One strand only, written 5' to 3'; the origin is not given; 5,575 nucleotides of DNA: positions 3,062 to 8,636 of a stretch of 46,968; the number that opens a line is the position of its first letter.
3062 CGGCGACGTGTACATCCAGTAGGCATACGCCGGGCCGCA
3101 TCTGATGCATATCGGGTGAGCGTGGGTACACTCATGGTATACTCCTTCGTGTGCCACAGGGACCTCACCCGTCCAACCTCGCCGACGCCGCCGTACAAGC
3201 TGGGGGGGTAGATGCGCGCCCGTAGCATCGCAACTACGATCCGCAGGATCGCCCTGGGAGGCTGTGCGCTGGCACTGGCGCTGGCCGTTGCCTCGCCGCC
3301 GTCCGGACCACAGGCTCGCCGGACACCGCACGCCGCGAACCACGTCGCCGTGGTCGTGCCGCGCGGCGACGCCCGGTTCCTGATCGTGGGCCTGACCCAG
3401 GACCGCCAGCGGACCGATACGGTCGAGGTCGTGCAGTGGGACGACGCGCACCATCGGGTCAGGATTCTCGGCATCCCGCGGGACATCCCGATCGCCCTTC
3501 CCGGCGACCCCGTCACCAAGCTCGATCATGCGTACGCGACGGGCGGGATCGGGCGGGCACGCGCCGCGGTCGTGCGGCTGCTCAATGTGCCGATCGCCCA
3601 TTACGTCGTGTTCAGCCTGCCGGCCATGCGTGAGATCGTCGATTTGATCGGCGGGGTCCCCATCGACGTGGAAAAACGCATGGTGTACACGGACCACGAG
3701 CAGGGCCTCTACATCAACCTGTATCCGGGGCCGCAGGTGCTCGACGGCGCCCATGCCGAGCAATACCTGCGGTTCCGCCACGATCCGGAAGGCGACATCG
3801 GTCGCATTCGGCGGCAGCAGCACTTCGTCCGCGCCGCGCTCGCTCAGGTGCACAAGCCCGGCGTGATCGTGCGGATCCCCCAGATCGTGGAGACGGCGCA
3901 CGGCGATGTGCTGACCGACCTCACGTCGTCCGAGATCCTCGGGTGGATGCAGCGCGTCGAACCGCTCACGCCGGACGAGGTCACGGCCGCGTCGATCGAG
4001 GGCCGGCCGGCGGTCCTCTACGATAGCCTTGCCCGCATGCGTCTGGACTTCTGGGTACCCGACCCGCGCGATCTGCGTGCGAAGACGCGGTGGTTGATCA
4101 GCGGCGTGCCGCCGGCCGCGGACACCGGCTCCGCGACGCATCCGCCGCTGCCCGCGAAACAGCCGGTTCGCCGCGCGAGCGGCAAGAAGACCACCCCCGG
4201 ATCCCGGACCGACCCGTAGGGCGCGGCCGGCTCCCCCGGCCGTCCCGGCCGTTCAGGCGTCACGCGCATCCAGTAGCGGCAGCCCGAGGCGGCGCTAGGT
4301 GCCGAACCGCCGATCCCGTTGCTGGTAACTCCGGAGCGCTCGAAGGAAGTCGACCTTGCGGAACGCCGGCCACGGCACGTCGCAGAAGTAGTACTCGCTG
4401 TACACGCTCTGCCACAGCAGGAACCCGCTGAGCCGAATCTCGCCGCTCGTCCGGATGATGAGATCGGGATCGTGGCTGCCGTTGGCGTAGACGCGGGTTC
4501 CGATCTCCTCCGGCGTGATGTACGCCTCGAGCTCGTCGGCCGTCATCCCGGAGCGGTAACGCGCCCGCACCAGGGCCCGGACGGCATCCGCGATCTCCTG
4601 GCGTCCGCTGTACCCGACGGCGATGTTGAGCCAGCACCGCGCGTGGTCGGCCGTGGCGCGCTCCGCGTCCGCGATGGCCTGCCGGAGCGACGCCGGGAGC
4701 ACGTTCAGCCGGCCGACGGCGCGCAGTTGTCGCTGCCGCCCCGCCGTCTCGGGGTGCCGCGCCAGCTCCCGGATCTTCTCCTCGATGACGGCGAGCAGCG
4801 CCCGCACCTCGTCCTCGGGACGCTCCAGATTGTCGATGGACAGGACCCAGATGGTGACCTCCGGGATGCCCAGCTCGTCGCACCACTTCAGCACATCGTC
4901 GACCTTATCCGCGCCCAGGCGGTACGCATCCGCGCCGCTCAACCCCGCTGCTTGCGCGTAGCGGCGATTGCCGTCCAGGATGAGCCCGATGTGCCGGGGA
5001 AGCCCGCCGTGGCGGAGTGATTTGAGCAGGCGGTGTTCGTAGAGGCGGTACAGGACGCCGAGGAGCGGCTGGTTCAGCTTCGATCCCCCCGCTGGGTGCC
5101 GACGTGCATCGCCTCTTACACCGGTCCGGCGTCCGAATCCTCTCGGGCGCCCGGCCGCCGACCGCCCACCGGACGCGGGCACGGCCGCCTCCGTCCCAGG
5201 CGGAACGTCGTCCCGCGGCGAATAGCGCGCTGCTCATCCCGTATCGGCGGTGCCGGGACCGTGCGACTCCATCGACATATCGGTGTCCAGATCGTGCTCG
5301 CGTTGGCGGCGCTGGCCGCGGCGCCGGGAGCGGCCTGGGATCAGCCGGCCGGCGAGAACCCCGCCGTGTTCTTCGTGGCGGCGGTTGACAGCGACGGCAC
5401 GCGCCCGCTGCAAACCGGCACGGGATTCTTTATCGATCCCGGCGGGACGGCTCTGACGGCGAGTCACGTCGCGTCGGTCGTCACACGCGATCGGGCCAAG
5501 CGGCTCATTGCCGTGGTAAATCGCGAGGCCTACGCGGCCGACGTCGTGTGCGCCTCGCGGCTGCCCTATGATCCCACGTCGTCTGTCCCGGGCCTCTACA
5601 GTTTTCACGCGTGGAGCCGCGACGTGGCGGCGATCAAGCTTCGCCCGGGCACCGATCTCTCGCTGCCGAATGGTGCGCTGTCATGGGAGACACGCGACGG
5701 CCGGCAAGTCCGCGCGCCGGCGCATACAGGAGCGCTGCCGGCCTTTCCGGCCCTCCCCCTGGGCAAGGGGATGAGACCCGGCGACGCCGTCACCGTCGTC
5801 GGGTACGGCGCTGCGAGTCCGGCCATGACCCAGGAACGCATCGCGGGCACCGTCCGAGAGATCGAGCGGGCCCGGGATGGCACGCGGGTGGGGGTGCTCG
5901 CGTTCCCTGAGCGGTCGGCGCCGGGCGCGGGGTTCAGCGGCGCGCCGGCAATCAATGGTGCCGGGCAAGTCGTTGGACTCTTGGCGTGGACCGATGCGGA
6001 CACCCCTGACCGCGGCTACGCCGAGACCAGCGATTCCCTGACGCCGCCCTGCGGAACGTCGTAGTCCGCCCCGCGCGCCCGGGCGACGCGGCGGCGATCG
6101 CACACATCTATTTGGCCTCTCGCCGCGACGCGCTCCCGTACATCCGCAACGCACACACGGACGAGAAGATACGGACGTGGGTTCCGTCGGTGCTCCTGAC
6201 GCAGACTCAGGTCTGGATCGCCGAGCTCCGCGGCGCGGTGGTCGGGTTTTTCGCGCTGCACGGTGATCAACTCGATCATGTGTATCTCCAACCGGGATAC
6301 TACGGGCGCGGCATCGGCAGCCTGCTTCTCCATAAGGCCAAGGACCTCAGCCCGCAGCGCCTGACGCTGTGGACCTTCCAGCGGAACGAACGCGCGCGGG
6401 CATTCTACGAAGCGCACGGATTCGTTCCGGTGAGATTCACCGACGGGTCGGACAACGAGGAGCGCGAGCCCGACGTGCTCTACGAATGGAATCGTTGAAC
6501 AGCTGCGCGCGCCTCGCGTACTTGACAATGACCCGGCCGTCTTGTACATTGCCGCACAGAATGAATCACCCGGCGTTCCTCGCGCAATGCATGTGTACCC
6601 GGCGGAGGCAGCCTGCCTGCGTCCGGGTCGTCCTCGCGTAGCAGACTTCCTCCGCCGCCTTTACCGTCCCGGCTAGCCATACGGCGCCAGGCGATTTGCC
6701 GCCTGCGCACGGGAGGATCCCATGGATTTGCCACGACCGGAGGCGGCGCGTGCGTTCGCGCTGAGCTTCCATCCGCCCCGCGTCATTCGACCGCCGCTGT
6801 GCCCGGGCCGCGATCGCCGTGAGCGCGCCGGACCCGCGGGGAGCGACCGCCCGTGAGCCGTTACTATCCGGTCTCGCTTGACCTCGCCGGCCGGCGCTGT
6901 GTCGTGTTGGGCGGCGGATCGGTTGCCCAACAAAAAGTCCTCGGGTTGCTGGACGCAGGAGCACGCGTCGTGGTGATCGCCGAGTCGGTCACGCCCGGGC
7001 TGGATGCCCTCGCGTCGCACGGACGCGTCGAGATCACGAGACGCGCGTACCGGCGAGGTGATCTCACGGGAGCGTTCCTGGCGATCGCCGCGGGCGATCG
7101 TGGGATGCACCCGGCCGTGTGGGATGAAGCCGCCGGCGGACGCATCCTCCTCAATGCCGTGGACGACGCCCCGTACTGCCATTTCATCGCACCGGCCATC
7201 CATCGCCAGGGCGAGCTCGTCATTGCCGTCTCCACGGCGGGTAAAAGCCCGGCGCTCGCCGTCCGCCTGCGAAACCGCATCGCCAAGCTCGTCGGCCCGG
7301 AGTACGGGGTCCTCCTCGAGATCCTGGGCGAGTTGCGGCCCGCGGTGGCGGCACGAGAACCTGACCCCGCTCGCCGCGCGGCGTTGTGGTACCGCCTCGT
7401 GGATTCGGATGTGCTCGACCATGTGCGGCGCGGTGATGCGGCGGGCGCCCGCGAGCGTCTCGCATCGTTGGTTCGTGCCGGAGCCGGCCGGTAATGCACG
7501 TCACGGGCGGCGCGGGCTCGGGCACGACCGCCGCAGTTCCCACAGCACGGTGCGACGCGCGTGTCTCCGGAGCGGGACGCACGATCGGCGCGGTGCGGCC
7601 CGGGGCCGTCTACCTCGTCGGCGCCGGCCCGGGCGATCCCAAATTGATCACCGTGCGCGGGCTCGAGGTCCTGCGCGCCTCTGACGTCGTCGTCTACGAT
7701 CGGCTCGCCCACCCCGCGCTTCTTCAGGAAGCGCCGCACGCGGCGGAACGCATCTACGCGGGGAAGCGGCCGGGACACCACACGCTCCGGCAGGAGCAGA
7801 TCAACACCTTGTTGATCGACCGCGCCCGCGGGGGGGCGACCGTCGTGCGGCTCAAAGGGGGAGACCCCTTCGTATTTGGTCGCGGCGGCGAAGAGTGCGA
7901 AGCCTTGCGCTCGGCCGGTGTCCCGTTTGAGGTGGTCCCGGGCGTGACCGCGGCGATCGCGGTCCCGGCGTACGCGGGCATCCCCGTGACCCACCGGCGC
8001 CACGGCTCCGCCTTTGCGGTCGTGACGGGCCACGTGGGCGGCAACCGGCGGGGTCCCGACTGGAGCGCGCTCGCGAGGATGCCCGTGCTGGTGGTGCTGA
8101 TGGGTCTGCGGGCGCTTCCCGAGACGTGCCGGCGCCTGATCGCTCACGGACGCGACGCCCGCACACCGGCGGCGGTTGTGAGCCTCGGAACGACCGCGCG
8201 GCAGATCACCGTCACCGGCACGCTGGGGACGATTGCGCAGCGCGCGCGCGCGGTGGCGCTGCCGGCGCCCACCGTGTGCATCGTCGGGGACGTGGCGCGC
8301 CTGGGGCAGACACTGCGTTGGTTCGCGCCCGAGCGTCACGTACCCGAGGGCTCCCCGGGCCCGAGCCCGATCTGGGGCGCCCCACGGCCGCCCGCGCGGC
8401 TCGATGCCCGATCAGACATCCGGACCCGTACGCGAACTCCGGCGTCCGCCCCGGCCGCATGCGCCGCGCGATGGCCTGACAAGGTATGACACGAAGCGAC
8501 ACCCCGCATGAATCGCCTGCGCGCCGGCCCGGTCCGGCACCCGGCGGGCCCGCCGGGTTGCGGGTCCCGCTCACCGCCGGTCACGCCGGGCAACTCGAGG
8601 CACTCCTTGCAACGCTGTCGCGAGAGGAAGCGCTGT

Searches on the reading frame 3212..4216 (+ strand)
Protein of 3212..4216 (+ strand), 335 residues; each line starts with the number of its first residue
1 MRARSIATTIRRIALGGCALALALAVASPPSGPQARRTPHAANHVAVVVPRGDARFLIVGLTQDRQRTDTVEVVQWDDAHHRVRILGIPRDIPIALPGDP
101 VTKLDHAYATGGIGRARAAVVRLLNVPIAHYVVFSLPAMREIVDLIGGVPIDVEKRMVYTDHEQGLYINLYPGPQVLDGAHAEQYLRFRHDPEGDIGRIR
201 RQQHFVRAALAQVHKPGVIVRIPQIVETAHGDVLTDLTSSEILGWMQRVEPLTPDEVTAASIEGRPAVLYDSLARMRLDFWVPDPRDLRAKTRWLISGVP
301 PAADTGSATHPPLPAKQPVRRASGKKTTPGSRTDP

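Call 19: search_protein_families(library=pfam, proteins=[window:3212-4216:+], max_evalue=0.00001)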
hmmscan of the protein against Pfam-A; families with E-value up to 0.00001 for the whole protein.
window:3212-4216:+ (335 aa): 1 family
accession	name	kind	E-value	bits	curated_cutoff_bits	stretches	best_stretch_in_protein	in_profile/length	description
PF03816.19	LytR_cpsA_psr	-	5.5e-33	114.7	24.6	1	67-213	1-148/150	LytR_cpsA_psr family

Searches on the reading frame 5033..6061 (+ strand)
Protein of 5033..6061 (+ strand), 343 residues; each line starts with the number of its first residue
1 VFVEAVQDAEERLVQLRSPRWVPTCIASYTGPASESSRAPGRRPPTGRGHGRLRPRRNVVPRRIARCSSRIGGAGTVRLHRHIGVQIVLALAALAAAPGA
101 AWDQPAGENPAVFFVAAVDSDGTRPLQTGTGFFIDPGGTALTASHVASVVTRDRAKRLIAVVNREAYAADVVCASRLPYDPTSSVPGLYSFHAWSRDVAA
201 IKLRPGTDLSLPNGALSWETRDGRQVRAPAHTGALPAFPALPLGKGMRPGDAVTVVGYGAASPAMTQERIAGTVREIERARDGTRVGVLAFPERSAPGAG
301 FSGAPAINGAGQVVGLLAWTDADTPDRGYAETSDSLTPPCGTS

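Call 19: search_protein_families(library=pfam, proteins=[window:5033-6061:+], max_evalue=0.00001)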
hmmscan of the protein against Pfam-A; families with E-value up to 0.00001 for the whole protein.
window:5033-6061:+ (343 aa): 1 family
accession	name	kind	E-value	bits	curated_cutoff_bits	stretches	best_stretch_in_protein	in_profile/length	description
PF13365.12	Trypsin_2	-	1e-13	52.7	27.6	1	129-316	1-144/144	Trypsin-like peptidase domain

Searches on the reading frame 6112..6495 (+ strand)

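Call 19: search_protein_families(library=pfam, proteins=[window:6112-6495:+], max_evalue=0.00001)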
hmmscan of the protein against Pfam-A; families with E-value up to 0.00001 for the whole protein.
window:6112-6495:+ (128 aa): 3 families
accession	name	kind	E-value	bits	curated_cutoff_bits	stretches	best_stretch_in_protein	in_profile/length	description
PF13508.13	Acetyltransf_7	-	2.4e-13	50.7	27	1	32-105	3-83/84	Acetyltransferase (GNAT) domain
PF00583.31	Acetyltransf_1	-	1.9e-12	47.9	20.7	1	16-104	17-116/116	Acetyltransferase (GNAT) family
PF13673.13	Acetyltransf_10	-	2e-08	34.7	23.6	1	29-107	28-110/128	Acetyltransferase (GNAT) domain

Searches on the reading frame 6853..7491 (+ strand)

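Call 19: search_protein_families(library=pfam, proteins=[window:6853-7491:+], max_evalue=0.00001)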
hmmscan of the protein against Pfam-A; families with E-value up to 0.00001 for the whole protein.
window:6853-7491:+ (213 aa): 3 families
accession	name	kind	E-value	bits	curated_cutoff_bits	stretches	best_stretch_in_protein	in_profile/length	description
PF13241.12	NAD_binding_7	-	1.3e-24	87.2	22.1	1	8-115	2-104/104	Putative NAD(P)-binding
PF10414.14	CysG_dimeriser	-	1.1e-11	44.8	23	1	151-205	2-56/58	Sirohaem synthase dimerisation region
PF14824.11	Sirohm_synth_M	-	1.4e-08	34.5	25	1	119-145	1-27/28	Sirohaem biosynthesis protein central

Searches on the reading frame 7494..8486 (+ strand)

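Call 19: search_protein_families(library=pfam, proteins=[window:7494-8486:+], max_evalue=0.00001)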
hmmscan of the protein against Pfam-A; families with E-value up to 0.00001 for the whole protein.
window:7494-8486:+ (331 aa): 1 family
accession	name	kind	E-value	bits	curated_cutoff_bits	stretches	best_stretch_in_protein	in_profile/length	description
PF00590.25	TP_methylase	-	9.8e-52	176.4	27.8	1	39-247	2-211/212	Tetrapyrrole (Corrin/Porphyrin) Methylases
